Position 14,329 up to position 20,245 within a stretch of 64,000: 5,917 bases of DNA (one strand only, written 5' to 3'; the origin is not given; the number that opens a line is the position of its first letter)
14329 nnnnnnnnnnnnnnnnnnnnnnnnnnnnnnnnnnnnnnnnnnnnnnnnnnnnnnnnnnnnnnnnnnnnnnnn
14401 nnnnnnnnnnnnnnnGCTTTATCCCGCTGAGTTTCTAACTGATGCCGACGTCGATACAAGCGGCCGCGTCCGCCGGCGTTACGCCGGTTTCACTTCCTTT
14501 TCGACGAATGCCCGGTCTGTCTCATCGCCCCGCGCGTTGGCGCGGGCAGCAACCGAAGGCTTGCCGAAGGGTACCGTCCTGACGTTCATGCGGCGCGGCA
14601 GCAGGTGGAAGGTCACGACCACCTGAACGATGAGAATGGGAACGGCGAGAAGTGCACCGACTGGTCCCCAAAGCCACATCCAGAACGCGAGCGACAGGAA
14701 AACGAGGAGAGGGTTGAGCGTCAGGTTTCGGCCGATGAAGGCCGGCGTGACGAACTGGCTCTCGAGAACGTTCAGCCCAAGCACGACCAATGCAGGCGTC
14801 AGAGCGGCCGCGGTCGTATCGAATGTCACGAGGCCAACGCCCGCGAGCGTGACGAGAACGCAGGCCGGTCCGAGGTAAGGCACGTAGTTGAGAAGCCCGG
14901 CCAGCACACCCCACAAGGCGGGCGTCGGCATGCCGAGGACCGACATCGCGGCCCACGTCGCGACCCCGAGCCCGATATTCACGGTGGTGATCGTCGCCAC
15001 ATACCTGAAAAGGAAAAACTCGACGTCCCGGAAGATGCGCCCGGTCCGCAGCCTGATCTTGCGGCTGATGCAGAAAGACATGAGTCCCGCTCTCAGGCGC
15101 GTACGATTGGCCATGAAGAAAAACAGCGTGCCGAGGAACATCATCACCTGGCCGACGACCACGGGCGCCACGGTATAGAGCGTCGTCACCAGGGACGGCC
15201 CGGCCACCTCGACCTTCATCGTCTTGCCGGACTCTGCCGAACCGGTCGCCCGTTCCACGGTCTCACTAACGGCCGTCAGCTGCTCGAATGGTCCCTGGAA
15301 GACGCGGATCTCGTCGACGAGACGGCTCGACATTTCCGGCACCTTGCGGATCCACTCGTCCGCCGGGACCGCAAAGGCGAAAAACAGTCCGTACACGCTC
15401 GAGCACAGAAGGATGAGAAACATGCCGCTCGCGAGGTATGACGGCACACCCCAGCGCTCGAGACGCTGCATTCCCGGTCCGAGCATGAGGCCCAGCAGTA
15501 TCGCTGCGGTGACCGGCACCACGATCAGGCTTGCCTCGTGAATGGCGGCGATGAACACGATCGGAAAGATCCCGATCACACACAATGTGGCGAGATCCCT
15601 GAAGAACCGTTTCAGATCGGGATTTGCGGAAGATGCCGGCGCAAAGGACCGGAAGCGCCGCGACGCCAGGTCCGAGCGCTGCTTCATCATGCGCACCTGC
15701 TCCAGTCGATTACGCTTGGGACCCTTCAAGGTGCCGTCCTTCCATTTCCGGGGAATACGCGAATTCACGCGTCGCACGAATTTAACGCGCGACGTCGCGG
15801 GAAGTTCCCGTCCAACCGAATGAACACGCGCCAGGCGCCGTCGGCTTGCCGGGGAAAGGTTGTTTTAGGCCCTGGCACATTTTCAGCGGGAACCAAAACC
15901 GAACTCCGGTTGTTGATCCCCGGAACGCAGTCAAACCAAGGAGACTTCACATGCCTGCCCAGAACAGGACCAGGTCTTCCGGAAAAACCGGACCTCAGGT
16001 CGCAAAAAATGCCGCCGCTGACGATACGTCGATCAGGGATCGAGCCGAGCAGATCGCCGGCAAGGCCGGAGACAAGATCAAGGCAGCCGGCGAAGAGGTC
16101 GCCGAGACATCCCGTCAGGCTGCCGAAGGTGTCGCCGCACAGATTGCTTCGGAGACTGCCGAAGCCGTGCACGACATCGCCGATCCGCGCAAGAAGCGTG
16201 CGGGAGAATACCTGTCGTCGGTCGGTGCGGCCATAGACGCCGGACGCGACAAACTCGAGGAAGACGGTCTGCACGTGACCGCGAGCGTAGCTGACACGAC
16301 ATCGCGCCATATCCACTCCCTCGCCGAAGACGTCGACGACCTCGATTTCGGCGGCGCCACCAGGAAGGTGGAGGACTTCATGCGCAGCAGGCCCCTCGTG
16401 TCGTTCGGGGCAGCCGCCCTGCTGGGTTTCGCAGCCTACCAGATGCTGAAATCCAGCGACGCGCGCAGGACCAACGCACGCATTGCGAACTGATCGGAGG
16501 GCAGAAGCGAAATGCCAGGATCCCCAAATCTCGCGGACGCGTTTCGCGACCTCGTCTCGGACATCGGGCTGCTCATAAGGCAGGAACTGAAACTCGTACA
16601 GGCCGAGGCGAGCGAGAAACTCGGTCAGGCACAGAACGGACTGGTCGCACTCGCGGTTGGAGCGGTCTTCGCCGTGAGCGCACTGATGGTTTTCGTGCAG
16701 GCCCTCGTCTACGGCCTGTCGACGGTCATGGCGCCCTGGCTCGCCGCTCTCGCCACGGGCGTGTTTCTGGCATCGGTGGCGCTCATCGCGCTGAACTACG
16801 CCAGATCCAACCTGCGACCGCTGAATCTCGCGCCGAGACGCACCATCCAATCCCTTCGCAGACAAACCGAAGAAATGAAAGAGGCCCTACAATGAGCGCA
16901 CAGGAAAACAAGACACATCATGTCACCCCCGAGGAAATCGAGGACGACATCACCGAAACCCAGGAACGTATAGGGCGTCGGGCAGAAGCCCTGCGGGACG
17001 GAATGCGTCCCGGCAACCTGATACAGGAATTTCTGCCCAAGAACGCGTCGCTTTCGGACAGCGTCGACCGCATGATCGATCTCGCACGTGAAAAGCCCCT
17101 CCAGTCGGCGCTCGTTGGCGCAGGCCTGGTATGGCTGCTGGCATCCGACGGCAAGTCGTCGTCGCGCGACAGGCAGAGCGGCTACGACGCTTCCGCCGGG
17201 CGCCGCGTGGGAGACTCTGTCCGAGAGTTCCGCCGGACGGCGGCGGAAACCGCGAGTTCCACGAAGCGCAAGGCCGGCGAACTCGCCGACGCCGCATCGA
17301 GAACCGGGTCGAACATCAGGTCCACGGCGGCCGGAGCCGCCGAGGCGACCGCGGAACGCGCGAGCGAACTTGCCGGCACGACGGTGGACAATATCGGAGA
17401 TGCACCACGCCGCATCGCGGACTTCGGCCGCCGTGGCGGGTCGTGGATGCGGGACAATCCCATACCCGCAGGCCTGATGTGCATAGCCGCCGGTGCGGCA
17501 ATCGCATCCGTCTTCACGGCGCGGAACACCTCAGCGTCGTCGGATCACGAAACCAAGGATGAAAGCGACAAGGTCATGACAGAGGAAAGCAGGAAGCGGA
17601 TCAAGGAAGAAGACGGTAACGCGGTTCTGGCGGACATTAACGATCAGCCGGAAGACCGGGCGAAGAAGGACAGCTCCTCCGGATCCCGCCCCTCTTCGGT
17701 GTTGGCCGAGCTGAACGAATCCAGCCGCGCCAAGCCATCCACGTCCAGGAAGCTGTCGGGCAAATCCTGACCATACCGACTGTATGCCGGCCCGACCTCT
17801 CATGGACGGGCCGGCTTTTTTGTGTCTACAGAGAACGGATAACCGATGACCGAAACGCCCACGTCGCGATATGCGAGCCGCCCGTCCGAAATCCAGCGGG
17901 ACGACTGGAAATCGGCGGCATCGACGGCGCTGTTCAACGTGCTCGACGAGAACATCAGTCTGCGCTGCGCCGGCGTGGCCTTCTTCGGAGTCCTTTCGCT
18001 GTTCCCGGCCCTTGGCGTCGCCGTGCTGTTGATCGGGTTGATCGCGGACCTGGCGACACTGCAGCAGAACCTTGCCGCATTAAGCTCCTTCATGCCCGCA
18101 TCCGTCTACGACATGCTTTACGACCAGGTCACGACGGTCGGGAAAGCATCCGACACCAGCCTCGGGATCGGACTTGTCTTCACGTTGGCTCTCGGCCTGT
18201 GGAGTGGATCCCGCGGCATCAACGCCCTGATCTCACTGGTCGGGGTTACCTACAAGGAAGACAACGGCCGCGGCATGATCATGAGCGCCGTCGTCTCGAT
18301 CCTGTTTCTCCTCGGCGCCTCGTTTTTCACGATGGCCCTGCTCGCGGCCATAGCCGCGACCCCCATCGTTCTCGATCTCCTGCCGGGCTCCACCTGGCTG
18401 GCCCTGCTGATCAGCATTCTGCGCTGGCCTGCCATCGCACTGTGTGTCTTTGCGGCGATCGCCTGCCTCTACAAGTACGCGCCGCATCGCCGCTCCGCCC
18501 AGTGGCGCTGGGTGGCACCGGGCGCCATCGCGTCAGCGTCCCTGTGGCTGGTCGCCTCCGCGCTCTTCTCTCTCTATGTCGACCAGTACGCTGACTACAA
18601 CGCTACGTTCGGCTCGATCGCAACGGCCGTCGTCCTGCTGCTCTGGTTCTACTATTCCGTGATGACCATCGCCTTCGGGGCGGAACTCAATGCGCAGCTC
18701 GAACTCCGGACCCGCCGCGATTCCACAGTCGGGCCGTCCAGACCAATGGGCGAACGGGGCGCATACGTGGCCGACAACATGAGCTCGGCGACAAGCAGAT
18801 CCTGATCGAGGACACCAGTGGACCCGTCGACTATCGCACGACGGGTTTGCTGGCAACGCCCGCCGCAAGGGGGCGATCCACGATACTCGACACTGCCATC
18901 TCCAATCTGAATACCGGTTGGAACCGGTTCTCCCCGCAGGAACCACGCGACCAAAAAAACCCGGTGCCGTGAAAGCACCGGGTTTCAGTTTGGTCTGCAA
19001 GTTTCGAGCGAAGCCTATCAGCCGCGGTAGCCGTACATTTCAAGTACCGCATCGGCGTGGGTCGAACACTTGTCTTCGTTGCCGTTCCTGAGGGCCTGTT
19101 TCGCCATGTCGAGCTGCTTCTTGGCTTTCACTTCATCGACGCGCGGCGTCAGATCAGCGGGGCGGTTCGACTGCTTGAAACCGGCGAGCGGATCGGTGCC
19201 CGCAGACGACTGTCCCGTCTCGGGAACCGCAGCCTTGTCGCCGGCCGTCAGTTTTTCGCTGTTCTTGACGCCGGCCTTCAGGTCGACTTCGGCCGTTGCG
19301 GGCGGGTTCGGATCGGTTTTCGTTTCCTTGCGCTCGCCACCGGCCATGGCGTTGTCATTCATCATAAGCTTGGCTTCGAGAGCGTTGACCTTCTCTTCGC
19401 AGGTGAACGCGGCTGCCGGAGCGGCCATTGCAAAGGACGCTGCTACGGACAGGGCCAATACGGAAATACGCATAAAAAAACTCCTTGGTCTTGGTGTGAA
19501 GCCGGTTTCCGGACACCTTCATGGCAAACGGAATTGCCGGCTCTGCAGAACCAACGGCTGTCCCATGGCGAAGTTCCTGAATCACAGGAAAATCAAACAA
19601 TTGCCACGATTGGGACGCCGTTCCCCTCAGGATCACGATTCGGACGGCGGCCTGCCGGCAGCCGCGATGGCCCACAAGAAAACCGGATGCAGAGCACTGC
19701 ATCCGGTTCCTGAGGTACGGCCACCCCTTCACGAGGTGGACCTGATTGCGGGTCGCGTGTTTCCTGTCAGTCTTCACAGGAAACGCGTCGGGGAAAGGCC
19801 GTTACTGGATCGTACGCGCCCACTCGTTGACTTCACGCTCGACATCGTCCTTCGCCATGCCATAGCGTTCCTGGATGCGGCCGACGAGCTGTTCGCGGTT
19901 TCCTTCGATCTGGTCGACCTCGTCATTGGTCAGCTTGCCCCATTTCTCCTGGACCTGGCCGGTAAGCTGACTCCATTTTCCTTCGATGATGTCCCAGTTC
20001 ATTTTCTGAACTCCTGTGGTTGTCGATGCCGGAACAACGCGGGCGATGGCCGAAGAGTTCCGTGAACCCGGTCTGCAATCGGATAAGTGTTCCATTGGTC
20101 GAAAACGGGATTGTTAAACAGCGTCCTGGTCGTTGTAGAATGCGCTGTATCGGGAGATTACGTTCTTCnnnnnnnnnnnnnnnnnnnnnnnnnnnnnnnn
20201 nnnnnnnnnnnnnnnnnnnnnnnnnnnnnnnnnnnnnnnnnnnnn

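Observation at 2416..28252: GSR core (nepR-ecfG / phyR) embedded in a ~26-kb 'regulon island' with at least 11 perfect EcfG promoters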

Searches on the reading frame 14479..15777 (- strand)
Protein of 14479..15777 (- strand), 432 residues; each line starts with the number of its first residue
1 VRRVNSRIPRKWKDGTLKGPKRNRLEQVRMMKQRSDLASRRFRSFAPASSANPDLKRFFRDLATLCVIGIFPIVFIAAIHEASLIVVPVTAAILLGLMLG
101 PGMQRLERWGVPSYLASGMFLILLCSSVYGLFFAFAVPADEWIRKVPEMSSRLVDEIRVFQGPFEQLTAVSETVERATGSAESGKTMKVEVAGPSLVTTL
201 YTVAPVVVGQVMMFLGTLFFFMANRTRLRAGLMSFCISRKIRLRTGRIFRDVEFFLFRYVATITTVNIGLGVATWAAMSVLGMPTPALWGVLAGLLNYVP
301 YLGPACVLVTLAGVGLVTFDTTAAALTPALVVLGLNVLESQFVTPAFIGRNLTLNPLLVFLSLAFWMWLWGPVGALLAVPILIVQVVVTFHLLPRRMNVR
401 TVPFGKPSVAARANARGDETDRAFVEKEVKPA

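Call 6: search_protein_families(library=pfam, proteins=[window:14479-15777:-], max_evalue=0.01)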
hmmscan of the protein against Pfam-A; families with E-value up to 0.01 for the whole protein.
window:14479-15777:- (432 aa): 1 family
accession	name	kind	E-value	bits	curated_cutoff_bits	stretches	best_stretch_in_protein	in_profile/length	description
PF01594.21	AI-2E_transport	-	2.9e-41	142.2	34.3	1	71-385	7-319/327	AI-2E family transporter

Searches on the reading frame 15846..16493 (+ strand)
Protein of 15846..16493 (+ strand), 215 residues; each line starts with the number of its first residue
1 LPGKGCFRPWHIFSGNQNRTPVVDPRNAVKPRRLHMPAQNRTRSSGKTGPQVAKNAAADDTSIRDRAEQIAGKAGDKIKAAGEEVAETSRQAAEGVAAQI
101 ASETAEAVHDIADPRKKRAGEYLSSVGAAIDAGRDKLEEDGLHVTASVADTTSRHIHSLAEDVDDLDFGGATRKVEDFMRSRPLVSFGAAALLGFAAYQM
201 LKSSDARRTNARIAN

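Call 6: search_protein_families(library=pfam, proteins=[window:15846-16493:+], max_evalue=0.01)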
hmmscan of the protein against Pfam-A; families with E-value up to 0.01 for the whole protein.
window:15846-16493:+ (215 aa): 0 families

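Call 44: search_protein_families(library=pfam, proteins=[window:15951-16493:+], max_evalue=1)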
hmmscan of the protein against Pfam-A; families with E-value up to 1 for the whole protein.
window:15951-16493:+ (180 aa): 4 families
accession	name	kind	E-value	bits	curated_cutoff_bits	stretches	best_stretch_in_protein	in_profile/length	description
PF01442.23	Apolipoprotein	-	0.049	13.8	90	1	26-86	113-172/190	Apolipoprotein A1/A4/E domain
PF19994.4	GASH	-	0.067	12.8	27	1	28-97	166-226/398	GTPase-associated system helical domain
PF06386.16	GvpL_GvpF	-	0.12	12.9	23.6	1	16-88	124-198/245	Gas vesicle synthesis protein GvpL/GvpF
PF07295.17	DUF1451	-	0.3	11.7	26.1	0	43-129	21-98/146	Zinc-ribbon containing domain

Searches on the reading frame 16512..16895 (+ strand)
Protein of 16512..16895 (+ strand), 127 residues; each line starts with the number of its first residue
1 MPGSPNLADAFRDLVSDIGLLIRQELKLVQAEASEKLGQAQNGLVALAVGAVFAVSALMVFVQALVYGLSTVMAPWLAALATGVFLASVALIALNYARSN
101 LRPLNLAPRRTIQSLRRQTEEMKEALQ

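Call 6: search_protein_families(library=pfam, proteins=[window:16512-16895:+], max_evalue=0.01)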
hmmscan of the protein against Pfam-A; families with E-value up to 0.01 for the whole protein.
window:16512-16895:+ (127 aa): 1 family
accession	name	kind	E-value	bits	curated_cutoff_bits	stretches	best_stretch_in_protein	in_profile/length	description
PF07332.16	Phage_holin_3_6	-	7e-24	84.5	28.4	1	9-122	2-115/116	Putative Actinobacterial Holin-X, holin superfamily III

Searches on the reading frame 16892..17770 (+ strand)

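Call 6: search_protein_families(library=pfam, proteins=[window:16892-17770:+], max_evalue=0.01)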
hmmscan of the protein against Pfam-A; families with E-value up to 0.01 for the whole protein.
window:16892-17770:+ (292 aa): 2 families
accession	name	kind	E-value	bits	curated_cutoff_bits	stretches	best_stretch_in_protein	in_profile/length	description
PF12277.13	DUF3618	-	0.00086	19.9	24.9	1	12-45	3-36/47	Protein of unknown function (DUF3618)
PF01442.23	Apolipoprotein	-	0.0062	16.7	90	0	92-168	50-130/190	Apolipoprotein A1/A4/E domain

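Call 44: search_protein_families(library=pfam, proteins=[window:16892-17770:+], max_evalue=1)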
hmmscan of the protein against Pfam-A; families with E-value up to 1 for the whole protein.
window:16892-17770:+ (292 aa): 3 families
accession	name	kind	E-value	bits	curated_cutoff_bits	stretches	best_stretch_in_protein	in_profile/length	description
PF12277.13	DUF3618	-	0.00086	19.9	24.9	1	12-45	3-36/47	Protein of unknown function (DUF3618)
PF01442.23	Apolipoprotein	-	0.0062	16.7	90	1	92-168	50-130/190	Apolipoprotein A1/A4/E domain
PF25547.1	WXG100_2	-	0.076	13.4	27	1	84-145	49-108/150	WXG100 like domain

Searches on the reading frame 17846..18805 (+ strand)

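Call 6: search_protein_families(library=pfam, proteins=[window:17846-18805:+], max_evalue=0.01)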
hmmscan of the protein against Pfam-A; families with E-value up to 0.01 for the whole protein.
window:17846-18805:+ (319 aa): 1 family
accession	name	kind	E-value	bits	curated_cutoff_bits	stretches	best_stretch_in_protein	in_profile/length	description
PF03631.20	Virul_fac_BrkB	-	5.2e-52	177.5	33.7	1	35-287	3-257/259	Virulence factor BrkB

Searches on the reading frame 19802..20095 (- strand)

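Call 6: search_protein_families(library=pfam, proteins=[window:19802-20095:-], max_evalue=0.01)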
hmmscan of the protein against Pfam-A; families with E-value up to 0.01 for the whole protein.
window:19802-20095:- (97 aa): 1 family
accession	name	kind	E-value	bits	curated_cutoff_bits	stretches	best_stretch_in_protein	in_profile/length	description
PF05532.17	CsbD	-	7.9e-22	77.3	40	1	35-87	1-53/53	CsbD-like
